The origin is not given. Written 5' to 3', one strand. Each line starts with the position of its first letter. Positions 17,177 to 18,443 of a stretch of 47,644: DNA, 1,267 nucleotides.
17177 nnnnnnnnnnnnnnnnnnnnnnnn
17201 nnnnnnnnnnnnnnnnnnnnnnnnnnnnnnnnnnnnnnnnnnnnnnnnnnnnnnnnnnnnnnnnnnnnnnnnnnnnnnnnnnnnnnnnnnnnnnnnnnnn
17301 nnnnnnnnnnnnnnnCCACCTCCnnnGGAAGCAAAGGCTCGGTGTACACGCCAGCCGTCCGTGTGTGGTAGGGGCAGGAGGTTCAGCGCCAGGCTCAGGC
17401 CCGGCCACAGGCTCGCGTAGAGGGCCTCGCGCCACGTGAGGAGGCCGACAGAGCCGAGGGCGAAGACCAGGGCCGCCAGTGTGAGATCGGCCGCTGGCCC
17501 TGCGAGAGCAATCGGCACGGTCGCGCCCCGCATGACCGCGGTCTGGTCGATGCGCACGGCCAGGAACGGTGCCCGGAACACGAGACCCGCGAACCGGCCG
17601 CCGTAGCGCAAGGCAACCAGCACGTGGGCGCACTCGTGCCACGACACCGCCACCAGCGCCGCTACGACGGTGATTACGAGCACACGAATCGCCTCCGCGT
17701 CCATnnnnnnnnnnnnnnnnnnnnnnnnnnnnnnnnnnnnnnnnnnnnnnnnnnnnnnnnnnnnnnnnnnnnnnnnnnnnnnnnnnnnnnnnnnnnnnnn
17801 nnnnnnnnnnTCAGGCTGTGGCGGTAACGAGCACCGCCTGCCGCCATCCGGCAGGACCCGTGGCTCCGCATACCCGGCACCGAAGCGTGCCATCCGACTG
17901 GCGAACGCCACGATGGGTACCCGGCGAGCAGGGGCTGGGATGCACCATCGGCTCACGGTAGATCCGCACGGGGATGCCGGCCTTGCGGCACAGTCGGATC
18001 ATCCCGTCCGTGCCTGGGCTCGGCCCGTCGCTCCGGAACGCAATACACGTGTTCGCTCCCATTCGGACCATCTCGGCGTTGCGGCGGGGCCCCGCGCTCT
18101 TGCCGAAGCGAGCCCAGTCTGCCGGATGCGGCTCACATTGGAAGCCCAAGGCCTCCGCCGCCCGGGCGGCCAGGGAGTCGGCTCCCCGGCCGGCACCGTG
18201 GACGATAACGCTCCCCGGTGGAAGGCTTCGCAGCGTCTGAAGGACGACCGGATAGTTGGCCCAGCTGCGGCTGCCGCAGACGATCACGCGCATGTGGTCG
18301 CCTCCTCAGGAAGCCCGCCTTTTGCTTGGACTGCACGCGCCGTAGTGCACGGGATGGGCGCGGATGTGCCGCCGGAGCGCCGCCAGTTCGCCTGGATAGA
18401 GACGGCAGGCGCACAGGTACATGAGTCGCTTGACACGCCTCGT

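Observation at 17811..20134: Three adjacent, otherwise unrelated proteins share a ~23-aa C-terminal CHCC module (C-x-PG-x-HRGVR-xx-DG-x3-C-x2-C)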

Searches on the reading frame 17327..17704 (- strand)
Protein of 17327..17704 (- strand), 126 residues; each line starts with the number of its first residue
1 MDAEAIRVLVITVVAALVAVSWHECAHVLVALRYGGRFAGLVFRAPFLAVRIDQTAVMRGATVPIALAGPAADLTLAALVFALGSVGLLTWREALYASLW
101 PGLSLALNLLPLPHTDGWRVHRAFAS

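Call 5: search_protein_families(library=pfam, max_evalue=0.1, proteins=[window:17327-17704:-])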
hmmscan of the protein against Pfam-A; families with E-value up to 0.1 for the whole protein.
seq(126 aa): 2 families
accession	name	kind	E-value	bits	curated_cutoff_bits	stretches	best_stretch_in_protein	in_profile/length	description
PF02163.28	Peptidase_M50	-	5.5e-06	26.3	27.2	1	13-84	3-100/221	Peptidase family M50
PF13398.12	Peptidase_M50B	-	0.0079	16.4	26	1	11-83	16-88/201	Peptidase M50B-like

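Call 31: search_protein_families(library=phrogs, max_evalue=0.01, proteins=[window:17327-17704:-])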
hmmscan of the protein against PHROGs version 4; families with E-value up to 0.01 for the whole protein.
seq(126 aa): 0 families

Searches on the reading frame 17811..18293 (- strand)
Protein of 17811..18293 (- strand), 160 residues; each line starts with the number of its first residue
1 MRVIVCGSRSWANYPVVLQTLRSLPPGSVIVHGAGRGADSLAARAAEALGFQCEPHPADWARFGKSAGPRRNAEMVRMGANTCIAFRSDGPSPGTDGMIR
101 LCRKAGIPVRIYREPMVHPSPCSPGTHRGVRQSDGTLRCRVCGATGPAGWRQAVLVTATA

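Call 5: search_protein_families(library=pfam, max_evalue=0.1, proteins=[window:17814-18293:-])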
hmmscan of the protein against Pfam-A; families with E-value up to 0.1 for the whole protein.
seq(160 aa): 1 family
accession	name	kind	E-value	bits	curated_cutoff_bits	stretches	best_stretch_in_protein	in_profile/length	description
PF10686.14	YAcAr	-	1.1e-14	54.4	28.2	1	1-63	1-66/66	YspA, cpYpsA-related SLOG family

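Call 31: search_protein_families(library=phrogs, max_evalue=0.01, proteins=[window:17814-18293:-])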
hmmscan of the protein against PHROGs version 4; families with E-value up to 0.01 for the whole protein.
seq(160 aa): 3 families
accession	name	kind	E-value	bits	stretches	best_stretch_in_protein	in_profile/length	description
phrog_289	-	other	4e-28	99.6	1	1-115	23-141/500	GTP-binding domain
phrog_16939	-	unknown function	4.6e-16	59.9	1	1-114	1-123/330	-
phrog_11222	-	unknown function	3e-08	34.8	1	34-119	202-285/293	-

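Call 52: search_protein_families(library=ncbifam, max_evalue=0.1, proteins=[window:17814-18293:-])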
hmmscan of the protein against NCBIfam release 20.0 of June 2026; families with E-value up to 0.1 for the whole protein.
seq(160 aa): 0 families

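Call 63: find_homologous_proteins(query=window:17814-18293:-, max_evalue=1e-8)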
Query seq(160 aa) (160 aa): 549 proteins with E <= 1e-8 among 763 candidates; the best 120 are listed.
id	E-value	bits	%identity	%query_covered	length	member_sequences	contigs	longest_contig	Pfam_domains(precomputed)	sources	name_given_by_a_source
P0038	1.3e-103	362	100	100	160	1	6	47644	PF10686.15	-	-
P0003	4.5e-60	220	64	99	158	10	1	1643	PF10686.15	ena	-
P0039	5.4e-55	204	59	99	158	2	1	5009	PF10686.15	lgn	-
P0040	2.0e-54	202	65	91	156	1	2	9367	PF10686.15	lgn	-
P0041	9.1e-48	180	58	93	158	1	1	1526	PF10686.15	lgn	-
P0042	9.8e-48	180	57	97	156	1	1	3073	PF10686.15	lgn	-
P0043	4.9e-46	175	56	97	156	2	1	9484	PF10686.15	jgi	-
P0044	2.4e-44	169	57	97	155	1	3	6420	PF10686.15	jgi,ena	-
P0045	4.3e-36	142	58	74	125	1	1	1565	PF10686.15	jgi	-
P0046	9.5e-32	128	59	69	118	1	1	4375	PF10686.15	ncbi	-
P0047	2.4e-29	120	59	69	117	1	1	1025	PF10686.15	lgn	-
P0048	1.7e-28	117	48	76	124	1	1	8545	PF10686.15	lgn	-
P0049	9.3e-28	115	51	69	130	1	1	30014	PF10686.15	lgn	-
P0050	1.7e-27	114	48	76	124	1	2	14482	PF10686.15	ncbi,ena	-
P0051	1.8e-27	114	48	73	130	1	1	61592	PF10686.15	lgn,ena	-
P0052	1.8e-27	114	51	69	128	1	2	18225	PF10686.15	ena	-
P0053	9.8e-27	112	51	69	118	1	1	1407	PF10686.15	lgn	-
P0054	2.1e-26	111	53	68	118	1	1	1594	PF10686.15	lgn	-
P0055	3.1e-26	110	52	69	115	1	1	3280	PF10686.15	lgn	-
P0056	1.0e-25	108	53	70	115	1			PF10686.15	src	-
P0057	1.3e-25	108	53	69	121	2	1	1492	PF10686.15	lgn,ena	-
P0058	1.4e-25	108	49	71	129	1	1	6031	PF10686.15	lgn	-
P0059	1.4e-25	108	50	75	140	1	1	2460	PF10686.15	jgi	-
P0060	1.8e-25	108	53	71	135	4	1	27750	PF10686.15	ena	-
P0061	1.8e-25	108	53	69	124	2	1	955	PF10686.15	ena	-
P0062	1.9e-25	108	51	74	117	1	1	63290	PF10686.15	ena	-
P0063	1.9e-25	108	49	72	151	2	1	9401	PF10686.15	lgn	-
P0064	1.9e-25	108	50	70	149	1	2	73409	PF10686.15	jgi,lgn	jgi:hypothetical protein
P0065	2.0e-25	108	49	70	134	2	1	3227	PF10686.15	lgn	-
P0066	2.1e-25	107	52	69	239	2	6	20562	PF10686.15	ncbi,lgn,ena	-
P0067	2.4e-25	107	47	73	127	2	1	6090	PF10686.15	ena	-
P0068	2.5e-25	107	48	72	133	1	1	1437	PF10686.15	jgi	-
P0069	2.5e-25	107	48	71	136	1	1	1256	PF10686.15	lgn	-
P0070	2.9e-25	107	49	71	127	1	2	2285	PF10686.15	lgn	-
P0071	9.8e-25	105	52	69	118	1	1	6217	PF10686.15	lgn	-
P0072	1.0e-24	105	52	69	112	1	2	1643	PF10686.15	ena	-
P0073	1.1e-24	105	54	70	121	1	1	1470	PF10686.15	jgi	jgi:hypothetical protein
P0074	1.4e-24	105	52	72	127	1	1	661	PF10686.15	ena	-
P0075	1.5e-24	105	51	73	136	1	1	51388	PF10686.15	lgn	-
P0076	1.6e-24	105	51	72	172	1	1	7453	PF10686.15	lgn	-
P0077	2.7e-24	104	53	69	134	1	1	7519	PF10686.15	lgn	-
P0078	2.7e-24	104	51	71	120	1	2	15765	PF10686.15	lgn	-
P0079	5.8e-24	103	50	71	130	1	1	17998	PF10686.15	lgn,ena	-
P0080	6.5e-24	103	48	78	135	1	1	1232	PF10686.15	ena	-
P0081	8.8e-24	102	53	69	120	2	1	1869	PF10686.15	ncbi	-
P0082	1.1e-23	102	54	61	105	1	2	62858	PF10686.15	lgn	-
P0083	1.1e-23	102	50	69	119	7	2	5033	PF10686.15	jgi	jgi:hypothetical protein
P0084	1.3e-23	102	55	69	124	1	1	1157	PF10686.15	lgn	-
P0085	1.9e-23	101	49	69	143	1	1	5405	PF10686.15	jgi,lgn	jgi:hypothetical protein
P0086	1.9e-23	101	49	70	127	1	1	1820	PF10686.15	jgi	jgi:hypothetical protein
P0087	2.0e-23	101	49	78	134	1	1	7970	PF10686.15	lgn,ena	-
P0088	2.1e-23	101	50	68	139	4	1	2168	PF10686.15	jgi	jgi:hypothetical protein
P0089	3.7e-23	100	50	71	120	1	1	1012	PF10686.15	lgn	-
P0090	4.4e-23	100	50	66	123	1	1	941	PF10686.15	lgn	-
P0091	4.6e-23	100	50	68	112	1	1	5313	PF10686.15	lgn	-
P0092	4.9e-23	100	48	72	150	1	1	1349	PF10686.15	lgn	-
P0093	7.2e-23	99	50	67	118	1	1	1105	PF10686.15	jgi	jgi:hypothetical protein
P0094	8.1e-23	99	51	69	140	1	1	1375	PF10686.15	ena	-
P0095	9.3e-23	99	50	70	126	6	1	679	PF10686.15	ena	-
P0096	1.4e-22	98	51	68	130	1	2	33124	PF10686.15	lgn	-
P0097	1.5e-22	98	53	68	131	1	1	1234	PF10686.15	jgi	jgi:YspA, cpYpsA-related SLOG family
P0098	1.7e-22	98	48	71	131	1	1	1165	PF10686.15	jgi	jgi:hypothetical protein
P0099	2.0e-22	98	47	69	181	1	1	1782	PF10686.15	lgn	-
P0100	2.0e-22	98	51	69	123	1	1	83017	PF10686.15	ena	-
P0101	2.8e-22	97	49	69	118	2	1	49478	PF10686.15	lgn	-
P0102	3.1e-22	97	43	70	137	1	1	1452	PF10686.15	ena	-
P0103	3.3e-22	97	49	70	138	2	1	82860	PF10686.15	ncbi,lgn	ncbi:MAG TPA: DUF2493 domain-containing protein [Pseudonocardiaceae bacterium]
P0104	3.3e-22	97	48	70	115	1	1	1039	PF10686.15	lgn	-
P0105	3.4e-22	97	47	74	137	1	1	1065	PF10686.15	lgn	-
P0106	3.7e-22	97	47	70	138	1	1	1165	PF10686.15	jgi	jgi:YspA, cpYpsA-related SLOG family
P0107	3.9e-22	97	52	69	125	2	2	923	PF10686.15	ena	-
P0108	4.0e-22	97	47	71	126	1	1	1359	PF10686.15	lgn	-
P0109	4.2e-22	97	50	69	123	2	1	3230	PF10686.15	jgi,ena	-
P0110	4.2e-22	97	48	71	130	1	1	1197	PF10686.15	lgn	-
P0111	4.3e-22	97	49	69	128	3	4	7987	PF10686.15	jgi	jgi:hypothetical protein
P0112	4.7e-22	97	48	68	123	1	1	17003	PF10686.15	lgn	-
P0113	5.1e-22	96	48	71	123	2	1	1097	PF10686.15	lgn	-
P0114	5.3e-22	96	42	81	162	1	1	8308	PF10686.15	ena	-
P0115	6.4e-22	96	46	74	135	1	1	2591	PF10686.15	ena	-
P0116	6.4e-22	96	47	72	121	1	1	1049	PF10686.15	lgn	-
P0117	7.9e-22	96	48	71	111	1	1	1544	PF10686.15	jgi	-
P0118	8.6e-22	96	47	72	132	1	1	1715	PF10686.15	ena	-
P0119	8.6e-22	96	48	68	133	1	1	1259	PF10686.15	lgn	-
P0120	8.7e-22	96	48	68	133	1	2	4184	PF10686.15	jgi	jgi:hypothetical protein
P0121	1.1e-21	95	46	69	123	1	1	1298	PF10686.15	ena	-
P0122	1.1e-21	95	49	69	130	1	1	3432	PF10686.15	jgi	jgi:hypothetical protein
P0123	1.3e-21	95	51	69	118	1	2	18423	PF10686.15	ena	-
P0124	1.3e-21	95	49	70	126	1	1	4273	PF10686.15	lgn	-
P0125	1.4e-21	95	50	68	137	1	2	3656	PF10686.15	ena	-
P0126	1.6e-21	95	48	71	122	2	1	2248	PF10686.15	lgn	-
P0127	1.6e-21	95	50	71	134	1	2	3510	PF10686.15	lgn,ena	-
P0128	1.7e-21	95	48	70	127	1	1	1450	PF10686.15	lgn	-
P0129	1.9e-21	95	48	72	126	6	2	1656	PF10686.15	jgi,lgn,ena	jgi:hypothetical protein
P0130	1.9e-21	95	50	69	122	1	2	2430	PF10686.15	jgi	jgi:hypothetical protein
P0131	2.2e-21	94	47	70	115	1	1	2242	PF10686.15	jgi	jgi:hypothetical protein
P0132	2.2e-21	94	47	70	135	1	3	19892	PF10686.15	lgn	-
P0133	2.4e-21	94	48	68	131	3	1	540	PF10686.15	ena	-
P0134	2.8e-21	94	49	70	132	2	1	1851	PF10686.15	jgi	jgi:hypothetical protein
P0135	2.8e-21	94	45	77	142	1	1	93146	PF10686.15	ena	-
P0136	3.2e-21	94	48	68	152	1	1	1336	PF10686.15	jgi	jgi:YspA, cpYpsA-related SLOG family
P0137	3.5e-21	94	50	70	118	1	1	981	PF10686.15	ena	-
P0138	4.2e-21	93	48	71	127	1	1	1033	PF10686.15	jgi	jgi:YspA, cpYpsA-related SLOG family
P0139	4.5e-21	93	44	71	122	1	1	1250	PF10686.15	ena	-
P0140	4.6e-21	93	48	69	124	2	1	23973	PF10686.15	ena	-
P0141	5.8e-21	93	46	72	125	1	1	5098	PF10686.15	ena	-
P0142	6.1e-21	93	50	69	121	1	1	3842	PF10686.15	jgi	jgi:YspA, cpYpsA-related SLOG family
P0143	6.8e-21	93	43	73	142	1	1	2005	PF10686.15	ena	-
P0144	6.9e-21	93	51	72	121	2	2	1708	PF10686.15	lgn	-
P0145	7.1e-21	93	51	71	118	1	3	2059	PF10686.15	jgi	jgi:hypothetical protein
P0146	8.0e-21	93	49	72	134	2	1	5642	PF10686.15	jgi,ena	-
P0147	8.3e-21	92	48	70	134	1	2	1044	PF10686.15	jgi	jgi:hypothetical protein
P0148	8.4e-21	92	48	71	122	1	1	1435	PF10686.15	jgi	jgi:hypothetical protein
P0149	8.7e-21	92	51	68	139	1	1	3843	PF10686.15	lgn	-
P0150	8.8e-21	92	50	69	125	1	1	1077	PF10686.15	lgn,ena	-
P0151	1.1e-20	92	48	68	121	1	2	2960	PF10686.15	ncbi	-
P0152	1.1e-20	92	50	69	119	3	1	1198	PF10686.15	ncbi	-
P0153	1.3e-20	92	48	75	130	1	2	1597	PF10686.15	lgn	-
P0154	1.3e-20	92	46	68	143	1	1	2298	PF10686.15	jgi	jgi:hypothetical protein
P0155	1.4e-20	92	57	53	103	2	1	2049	PF10686.15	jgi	-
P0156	1.4e-20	92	44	68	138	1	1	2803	PF10686.15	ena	-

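Call 69: search_protein_families(library=padloc, max_evalue=0.001, proteins=[window:17811-18293:-])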
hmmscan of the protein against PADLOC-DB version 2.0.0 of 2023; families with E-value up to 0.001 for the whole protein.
window:17811-18293:- (160 aa): 0 families

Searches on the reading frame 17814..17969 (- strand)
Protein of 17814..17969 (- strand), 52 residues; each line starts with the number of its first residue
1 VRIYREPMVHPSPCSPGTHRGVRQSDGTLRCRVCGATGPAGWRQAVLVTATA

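Call 29: search_protein_families(library=pfam, max_evalue=10, proteins=[window:17814-17969:-])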
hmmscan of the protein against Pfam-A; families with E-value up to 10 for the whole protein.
seq(52 aa): 2 families
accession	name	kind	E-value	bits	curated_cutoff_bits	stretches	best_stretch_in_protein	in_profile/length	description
PF24119.1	DUF7393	-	0.08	13.1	27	1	37-50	8-21/48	Domain of unknown function (DUF7393)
PF24560.1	zf-C2H2_OTU1_C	-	0.12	12.5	27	1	28-37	4-13/35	Ubiquitin thioesterase OTU1, C-terminal C2H2-type zinc finger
